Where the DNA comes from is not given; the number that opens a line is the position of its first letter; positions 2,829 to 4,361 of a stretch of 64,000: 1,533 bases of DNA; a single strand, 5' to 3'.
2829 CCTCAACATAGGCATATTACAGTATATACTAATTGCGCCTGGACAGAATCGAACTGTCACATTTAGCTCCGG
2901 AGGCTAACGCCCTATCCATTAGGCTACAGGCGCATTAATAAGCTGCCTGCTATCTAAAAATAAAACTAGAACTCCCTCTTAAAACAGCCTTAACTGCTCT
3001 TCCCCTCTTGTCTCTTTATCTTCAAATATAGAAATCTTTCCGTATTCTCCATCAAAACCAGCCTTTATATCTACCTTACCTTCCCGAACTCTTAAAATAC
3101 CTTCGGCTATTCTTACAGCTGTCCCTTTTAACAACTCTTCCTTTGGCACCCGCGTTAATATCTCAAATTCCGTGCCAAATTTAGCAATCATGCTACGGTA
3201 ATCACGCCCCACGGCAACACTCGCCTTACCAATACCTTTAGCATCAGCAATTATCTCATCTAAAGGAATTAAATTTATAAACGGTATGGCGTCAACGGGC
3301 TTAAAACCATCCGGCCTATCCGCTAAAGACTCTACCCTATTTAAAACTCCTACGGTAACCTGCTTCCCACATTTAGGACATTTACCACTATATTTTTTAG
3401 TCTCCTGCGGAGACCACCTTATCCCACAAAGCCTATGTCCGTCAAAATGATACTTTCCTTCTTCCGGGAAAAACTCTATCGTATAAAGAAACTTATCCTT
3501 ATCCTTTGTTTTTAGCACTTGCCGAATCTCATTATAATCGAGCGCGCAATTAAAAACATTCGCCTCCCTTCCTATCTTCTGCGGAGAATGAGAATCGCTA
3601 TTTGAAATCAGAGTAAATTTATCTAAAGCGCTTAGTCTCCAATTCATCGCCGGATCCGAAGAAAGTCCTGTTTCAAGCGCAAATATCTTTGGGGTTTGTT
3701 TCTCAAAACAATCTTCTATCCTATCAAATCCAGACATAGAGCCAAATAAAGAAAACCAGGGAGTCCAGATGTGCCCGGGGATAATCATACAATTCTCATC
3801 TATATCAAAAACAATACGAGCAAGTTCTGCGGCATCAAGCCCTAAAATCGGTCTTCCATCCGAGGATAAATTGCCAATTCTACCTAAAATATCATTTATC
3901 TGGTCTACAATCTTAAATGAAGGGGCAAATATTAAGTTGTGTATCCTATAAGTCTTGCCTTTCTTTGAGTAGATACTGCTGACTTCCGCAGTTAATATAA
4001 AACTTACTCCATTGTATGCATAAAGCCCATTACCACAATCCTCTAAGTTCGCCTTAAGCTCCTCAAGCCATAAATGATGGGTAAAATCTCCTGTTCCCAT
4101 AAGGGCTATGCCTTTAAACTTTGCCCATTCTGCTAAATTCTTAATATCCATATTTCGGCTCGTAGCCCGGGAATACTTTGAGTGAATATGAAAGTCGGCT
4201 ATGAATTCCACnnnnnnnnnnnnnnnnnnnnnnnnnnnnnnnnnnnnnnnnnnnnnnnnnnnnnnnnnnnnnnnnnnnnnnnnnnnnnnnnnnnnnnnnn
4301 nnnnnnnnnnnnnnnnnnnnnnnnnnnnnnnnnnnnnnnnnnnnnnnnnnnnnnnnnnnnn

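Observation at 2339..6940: EndoQ-like PHP nuclease and LOG-family protein embedded in, and translationally coupled to, the pyrimidine biosynthesis operon, with a tRNA-Arg inside the operon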

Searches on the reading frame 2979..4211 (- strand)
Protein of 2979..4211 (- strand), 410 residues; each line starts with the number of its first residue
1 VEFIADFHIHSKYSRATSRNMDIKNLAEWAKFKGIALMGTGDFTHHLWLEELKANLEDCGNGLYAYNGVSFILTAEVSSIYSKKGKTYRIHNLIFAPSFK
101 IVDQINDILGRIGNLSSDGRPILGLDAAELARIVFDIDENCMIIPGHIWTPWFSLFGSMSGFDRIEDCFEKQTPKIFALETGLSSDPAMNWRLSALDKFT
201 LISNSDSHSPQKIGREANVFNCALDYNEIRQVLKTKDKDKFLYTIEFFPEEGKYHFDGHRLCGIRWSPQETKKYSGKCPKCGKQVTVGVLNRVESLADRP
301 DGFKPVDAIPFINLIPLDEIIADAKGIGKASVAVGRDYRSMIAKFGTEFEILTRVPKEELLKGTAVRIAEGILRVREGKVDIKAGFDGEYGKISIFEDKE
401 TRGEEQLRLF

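Call 5: search_protein_families(library=ncbifam, proteins=[window:2979-4211:-])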
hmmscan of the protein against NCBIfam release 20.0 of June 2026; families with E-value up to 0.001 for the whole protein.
window:2979-4211:- (410 aa): 1 family
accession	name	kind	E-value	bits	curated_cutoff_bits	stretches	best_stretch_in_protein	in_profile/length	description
TIGR00375.1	TIGR00375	hypoth_equivalog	3e-61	207.9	326.6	1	5-393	2-374/374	TIGR00375 family protein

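Call 6: search_protein_families(library=pfam, proteins=[window:2979-4211:-])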
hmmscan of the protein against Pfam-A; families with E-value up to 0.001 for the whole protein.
window:2979-4211:- (410 aa): 0 families

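Call 7: search_solved_structures(query=window:2979-4211:-, max_evalue=0.01, show_alignments=2)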
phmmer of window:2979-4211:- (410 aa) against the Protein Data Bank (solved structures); distinct sequences matched with E-value up to 0.01: 3.
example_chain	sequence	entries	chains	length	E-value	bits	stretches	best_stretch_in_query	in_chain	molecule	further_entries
5zb8_A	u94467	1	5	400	3.6e-60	207.5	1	5-398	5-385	PfuEndoQ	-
7k30_A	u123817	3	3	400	1.8e-59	205.1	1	5-398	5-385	Endonuclease Q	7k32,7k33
7k31_A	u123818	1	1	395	1.9e-59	205.1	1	5-398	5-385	Endonuclease Q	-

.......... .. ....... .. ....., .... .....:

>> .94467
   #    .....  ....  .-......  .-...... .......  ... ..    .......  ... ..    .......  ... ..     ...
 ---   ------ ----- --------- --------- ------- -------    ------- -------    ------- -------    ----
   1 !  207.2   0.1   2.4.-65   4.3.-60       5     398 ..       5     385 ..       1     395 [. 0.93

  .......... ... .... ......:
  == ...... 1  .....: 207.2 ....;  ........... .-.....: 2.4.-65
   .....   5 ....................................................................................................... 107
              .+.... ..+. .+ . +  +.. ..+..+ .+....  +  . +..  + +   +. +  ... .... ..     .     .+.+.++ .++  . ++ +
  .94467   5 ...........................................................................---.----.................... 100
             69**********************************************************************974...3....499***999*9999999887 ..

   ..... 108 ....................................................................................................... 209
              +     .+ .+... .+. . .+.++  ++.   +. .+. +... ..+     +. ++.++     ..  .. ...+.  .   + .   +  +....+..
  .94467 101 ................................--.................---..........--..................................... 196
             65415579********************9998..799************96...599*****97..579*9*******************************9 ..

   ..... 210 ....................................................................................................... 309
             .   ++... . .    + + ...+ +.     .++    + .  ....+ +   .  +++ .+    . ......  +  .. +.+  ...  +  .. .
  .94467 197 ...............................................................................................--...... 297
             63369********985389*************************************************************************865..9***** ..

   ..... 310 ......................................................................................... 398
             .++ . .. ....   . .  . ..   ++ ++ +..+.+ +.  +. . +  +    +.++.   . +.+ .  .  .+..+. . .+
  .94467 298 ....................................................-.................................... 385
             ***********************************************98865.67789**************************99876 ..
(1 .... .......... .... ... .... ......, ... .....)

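Call 13: find_homologous_proteins(query=window:2979-4211:-, max_evalue=1e-10)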
Query window:2979-4211:- (410 aa): 8000 proteins with E <= 1e-10 among 8000 candidates; the best 120 are listed.
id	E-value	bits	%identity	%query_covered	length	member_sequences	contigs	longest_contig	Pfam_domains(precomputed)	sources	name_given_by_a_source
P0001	2.3e-279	944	100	100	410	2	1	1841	PF27218.1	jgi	jgi:uncharacterized protein (TIGR00375 family)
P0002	5.1e-263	891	93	100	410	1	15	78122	PF27218.1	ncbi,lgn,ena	ncbi:MAG: endonuclease Q family protein [Candidatus Omnitrophota bacterium]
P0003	1.5e-244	830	85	100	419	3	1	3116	PF27218.1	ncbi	-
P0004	8.1e-237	804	83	100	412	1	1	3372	PF27218.1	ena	-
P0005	1.9e-236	803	83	100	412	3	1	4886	PF27218.1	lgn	-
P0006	2.3e-235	799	83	100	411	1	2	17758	PF27218.1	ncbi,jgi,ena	-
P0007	2.7e-235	799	82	100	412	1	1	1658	PF27218.1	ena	-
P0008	5.6e-235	798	83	100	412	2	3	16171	PF27218.1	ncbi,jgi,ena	-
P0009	6.9e-235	798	82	100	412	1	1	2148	PF27218.1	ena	-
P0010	2.0e-234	796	83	100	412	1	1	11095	PF27218.1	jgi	jgi:uncharacterized protein (TIGR00375 family)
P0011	4.9e-234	795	82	100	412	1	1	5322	PF27218.1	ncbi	-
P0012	8.1e-234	794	82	100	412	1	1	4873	PF27218.1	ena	-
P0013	9.8e-234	794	82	100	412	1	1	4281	PF27218.1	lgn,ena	-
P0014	2.5e-233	793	82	100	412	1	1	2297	PF27218.1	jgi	-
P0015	2.6e-233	793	83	100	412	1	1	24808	PF27218.1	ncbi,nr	ncbi:MAG: endonuclease Q family protein [Candidatus Omnitrophica bacterium]|nr:endonuclease Q family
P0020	9.4e-233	791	82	100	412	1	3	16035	PF27218.1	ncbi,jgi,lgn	jgi:uncharacterized protein (TIGR00375 family)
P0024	2.0e-232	790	82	100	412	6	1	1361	PF27218.1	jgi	jgi:uncharacterized protein (TIGR00375 family)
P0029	3.4e-232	789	82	100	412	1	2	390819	PF27218.1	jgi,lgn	jgi:uncharacterized protein (TIGR00375 family)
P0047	5.6e-230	782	80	100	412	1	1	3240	PF27218.1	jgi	jgi:uncharacterized protein (TIGR00375 family)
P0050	8.2e-230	781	81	100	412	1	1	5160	PF27218.1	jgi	jgi:uncharacterized protein (TIGR00375 family)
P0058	6.5e-229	778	80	100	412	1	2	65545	PF27218.1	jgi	jgi:uncharacterized protein (TIGR00375 family)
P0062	2.3e-228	776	82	97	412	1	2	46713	PF27218.1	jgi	jgi:uncharacterized protein (TIGR00375 family)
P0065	4.2e-228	775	81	100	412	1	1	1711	PF27218.1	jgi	jgi:uncharacterized protein (TIGR00375 family)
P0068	8.2e-228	775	81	100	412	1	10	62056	PF27218.1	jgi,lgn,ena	jgi:uncharacterized protein (TIGR00375 family)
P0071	1.2e-227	774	79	100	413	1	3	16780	PF27218.1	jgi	jgi:uncharacterized protein (TIGR00375 family)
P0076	2.3e-227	773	79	100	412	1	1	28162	PF27218.1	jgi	jgi:uncharacterized protein (TIGR00375 family)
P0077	3.0e-227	773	79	100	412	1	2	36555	PF27218.1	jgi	jgi:uncharacterized protein (TIGR00375 family)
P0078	3.1e-227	773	79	100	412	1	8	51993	PF27218.1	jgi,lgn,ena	jgi:uncharacterized protein (TIGR00375 family)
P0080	5.8e-227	772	80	100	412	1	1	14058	PF27218.1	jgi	jgi:uncharacterized protein (TIGR00375 family)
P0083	7.2e-227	771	80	100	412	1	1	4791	PF27218.1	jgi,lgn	jgi:uncharacterized protein (TIGR00375 family)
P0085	9.2e-227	771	80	100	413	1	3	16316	PF27218.1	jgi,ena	jgi:uncharacterized protein (TIGR00375 family)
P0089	1.1e-226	771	78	100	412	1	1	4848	PF27218.1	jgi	jgi:uncharacterized protein (TIGR00375 family)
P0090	1.2e-226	771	80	100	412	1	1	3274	PF27218.1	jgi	jgi:uncharacterized protein (TIGR00375 family)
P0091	1.7e-226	770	80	100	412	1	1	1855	PF27218.1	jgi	jgi:uncharacterized protein (TIGR00375 family)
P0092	3.3e-226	769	79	100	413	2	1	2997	PF27218.1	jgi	jgi:uncharacterized protein (TIGR00375 family)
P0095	4.4e-226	769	79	100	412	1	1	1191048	PF27218.1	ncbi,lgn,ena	-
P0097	5.0e-226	769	79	100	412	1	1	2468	PF27218.1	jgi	jgi:uncharacterized protein (TIGR00375 family)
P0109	4.3e-225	766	79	100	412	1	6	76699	PF27218.1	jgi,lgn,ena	jgi:uncharacterized protein (TIGR00375 family)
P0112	6.8e-225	765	80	97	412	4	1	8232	PF27218.1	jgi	jgi:uncharacterized protein (TIGR00375 family)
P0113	8.9e-225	765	80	97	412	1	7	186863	PF27218.1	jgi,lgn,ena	jgi:uncharacterized protein (TIGR00375 family)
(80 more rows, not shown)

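Call 16: find_encoding_contigs(protein=P0002, flank=10000, max_places=3)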
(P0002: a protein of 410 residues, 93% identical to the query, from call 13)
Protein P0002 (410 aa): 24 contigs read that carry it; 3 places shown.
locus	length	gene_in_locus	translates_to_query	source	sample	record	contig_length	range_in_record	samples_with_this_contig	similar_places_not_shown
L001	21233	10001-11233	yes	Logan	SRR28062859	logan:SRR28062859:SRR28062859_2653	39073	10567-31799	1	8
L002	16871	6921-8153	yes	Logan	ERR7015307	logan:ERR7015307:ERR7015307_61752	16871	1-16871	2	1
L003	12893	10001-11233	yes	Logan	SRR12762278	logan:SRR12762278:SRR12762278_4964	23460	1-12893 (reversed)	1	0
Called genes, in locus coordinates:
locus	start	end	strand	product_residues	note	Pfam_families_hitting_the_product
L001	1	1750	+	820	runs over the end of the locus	PF02518:HATPase_c, PF00204:DNA_gyraseB, PF01751:Toprim, PF00986:DNA_gyraseB_C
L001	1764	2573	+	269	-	-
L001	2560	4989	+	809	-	PF00521:DNA_topoisoIV, PF03989:DNA_gyraseA_C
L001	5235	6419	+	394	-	PF01380:SIS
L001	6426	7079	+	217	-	PF00590:TP_methylase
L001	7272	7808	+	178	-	PF00156:Pribosyltran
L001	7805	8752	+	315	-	PF02729:OTCace_N, PF00185:OTCace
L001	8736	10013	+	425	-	PF01979:Amidohydro_1, PF07969:Amidohydro_3 (faint), PF12890:DHOase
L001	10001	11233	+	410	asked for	PF27218:MJ0043_C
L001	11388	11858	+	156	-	PF18306:LDcluster4, PF03641:Lysine_decarbox (weak)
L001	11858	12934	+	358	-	PF00988:CPSase_sm_chain, PF00117:GATase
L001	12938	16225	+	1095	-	PF25596:CPSase_L_D1, PF02786:CPSase_L_D2, PF02787:CPSase_L_D3, PF25596:CPSase_L_D1, PF02786:CPSase_L_D2, PF07478:Dala_Dala_lig_C, PF15632:ATPgrasp_Ter, PF02142:MGS, +4 more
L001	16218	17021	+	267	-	PF01149:Fapy_DNA_glyco, PF05833:NFACT_N (faint), PF06831:H2TH, PF06827:zf-FPG_IleRS (weak)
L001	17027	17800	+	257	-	PF00175:NAD_binding_1 (weak), PF10418:DHODB_Fe-S_bind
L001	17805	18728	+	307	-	PF01180:DHO_dh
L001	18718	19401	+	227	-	PF00215:OMPdecase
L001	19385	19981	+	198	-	-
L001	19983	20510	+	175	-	PF10962:DUF2764 (faint)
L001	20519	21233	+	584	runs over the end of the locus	PF02874:ATP-synt_ab_N (weak), PF16886:ATP-synt_ab_Xtn, PF00006:ATP-synt_ab, PF22919:ATP-synt_VA_C (weak)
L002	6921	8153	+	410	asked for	PF27218:MJ0043_C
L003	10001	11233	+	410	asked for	PF27218:MJ0043_C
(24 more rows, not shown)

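Call 18: find_encoding_contigs(protein=P0095, flank=10000, max_places=2)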
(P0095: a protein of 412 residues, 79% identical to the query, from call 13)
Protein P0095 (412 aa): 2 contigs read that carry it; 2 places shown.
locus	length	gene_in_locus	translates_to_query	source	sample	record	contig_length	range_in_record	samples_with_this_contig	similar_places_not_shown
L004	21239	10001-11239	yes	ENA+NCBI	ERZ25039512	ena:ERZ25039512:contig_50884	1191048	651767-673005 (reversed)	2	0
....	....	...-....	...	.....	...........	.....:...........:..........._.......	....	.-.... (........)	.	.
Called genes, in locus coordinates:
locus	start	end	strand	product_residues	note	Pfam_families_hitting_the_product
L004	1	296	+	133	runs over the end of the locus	PF01751:Toprim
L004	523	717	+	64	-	-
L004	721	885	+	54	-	-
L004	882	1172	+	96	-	PF00986:DNA_gyraseB_C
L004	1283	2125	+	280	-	PF00521:DNA_topoisoIV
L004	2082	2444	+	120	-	PF00521:DNA_topoisoIV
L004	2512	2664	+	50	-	PF00521:DNA_topoisoIV (weak)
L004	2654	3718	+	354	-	PF03989:DNA_gyraseA_C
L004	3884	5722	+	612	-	PF13522:GATase_6, PF13537:GATase_7, PF01380:SIS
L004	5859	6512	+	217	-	PF00590:TP_methylase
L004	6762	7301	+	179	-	PF00156:Pribosyltran, PF14681:UPRTase (faint)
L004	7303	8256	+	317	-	PF02729:OTCace_N, PF00185:OTCace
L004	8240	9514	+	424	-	PF01979:Amidohydro_1, PF12890:DHOase, PF07969:Amidohydro_3 (weak)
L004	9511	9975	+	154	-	PF01927:Mut7-C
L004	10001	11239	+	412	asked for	PF27218:MJ0043_C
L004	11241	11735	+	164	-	PF02525:Flavodoxin_2, PF03358:FMN_red, PF12641:Flavodoxin_3 (faint), PF12682:Flavodoxin_4, PF12724:Flavodoxin_5 (faint)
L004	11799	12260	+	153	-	PF18306:LDcluster4, PF03641:Lysine_decarbox (weak)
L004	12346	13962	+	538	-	PF25596:CPSase_L_D1, PF02655:ATP-grasp_3 (weak), PF02786:CPSase_L_D2, PF02222:ATP-grasp, PF07478:Dala_Dala_lig_C, PF15632:ATPgrasp_Ter, PF02142:MGS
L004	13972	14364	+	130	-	PF01894:YjbQ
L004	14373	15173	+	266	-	PF01149:Fapy_DNA_glyco, PF05833:NFACT_N (weak), PF06831:H2TH, PF06827:zf-FPG_IleRS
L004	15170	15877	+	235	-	PF04191:PEMT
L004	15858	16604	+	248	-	PF00175:NAD_binding_1 (weak), PF10418:DHODB_Fe-S_bind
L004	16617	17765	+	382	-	PF00535:Glycos_transf_2, PF10111:Glyco_tranf_2_2, PF13506:Glyco_transf_21 (weak), PF13641:Glyco_tranf_2_3, PF13632:Glyco_trans_2_3 (weak)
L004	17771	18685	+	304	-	PF01180:DHO_dh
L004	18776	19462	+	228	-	PF00215:OMPdecase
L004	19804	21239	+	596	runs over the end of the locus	PF13414:TPR_11, PF13432:TPR_16, PF00515:TPR_1, PF07719:TPR_2, PF13181:TPR_8, PF13424:TPR_12, PF13431:TPR_17, PF13432:TPR_16, +21 more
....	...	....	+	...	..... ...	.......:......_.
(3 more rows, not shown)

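Call 21: search_protein_representatives(protein=window:2979-4211:-)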
Query: 410 residues. Proteins with E-value up to 0.001 (for the whole library): 3765; up to 1e-10: 2503; up to 1e-30: 1035. The best 150 are listed.
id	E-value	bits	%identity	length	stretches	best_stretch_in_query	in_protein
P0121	2.4e-148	511.1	59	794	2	184-404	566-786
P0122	3.1e-145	500.9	57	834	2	146-398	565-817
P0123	1.9e-143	495.0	57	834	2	147-404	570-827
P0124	9.0e-142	489.5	57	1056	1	2-401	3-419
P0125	1.9e-140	485.1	55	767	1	1-402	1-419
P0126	2.7e-140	484.6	53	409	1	3-410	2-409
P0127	1.6e-139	482.0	57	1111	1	2-401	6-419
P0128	6.8e-139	480.0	56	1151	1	1-400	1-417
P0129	3.6e-138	477.6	55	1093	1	1-403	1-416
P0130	5.9e-138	476.9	54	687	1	1-404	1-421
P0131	4.9e-137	473.9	51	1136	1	1-410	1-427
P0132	8.9e-137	473.0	55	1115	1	1-403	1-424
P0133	7.9e-136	469.9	55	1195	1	1-407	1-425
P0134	6.5e-135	466.9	54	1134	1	1-401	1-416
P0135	7.5e-134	463.4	54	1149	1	1-400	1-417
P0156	2.4e-129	448.6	57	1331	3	207-402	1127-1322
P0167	1.2e-127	442.9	53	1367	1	4-404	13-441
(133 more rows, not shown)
